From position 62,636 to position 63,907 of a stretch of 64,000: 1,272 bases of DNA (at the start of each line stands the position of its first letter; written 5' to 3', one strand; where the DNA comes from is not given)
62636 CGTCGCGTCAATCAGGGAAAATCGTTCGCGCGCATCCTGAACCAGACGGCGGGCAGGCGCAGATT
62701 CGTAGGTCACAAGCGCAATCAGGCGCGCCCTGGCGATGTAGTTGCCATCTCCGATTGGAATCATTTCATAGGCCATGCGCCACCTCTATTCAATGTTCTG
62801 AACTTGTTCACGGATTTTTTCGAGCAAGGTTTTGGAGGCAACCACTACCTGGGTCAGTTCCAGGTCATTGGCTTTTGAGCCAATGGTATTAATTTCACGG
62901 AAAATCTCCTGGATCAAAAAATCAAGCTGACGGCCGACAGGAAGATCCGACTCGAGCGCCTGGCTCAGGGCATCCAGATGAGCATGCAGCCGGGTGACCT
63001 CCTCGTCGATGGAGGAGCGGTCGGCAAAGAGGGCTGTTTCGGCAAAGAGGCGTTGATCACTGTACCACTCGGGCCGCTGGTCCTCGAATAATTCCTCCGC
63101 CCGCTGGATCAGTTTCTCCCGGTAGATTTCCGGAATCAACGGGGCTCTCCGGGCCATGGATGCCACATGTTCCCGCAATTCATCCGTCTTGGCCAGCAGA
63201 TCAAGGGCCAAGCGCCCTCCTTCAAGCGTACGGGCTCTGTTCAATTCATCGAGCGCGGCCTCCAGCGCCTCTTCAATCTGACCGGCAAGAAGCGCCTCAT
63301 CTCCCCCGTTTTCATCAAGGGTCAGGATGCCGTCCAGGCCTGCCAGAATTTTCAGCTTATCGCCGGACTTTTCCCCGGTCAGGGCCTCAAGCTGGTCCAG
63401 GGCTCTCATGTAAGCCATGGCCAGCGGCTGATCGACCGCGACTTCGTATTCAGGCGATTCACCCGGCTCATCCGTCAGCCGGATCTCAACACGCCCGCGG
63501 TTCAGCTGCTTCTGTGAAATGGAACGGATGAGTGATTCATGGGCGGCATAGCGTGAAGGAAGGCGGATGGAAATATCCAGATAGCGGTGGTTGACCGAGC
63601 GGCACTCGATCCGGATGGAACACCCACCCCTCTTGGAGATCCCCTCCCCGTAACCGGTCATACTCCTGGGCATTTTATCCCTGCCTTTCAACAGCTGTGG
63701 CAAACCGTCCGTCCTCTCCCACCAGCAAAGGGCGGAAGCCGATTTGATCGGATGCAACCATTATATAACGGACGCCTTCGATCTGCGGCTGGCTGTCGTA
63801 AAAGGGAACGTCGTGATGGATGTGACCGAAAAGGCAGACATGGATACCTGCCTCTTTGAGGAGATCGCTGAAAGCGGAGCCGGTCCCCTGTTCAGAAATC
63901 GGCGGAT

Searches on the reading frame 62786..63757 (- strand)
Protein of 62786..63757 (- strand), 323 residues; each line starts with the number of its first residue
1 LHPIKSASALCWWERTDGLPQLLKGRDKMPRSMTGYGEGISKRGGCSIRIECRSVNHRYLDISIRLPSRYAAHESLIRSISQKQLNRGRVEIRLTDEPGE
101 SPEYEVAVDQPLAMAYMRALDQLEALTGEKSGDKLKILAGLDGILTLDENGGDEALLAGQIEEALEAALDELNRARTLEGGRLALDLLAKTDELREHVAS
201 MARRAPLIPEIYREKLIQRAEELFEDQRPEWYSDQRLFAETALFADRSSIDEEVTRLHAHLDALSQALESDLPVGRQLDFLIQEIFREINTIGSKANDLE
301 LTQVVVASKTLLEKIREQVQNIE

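Call 72: search_protein_families(library=pfam, proteins=[window:62786-63757:-], max_evalue=0.00001)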
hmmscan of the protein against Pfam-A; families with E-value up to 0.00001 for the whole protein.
window:62786-63757:- (323 aa): 2 families
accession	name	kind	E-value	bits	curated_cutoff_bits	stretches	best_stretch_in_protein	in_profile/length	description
PF08340.16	YicC-like_C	-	1.5e-40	138.5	27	1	203-323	3-120/120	Endoribonuclease YicC-like, C-terminal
PF03755.18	YicC-like_N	-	3.3e-36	125.4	25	1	31-184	2-155/156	Endoribonuclease YicC-like, N-terminal region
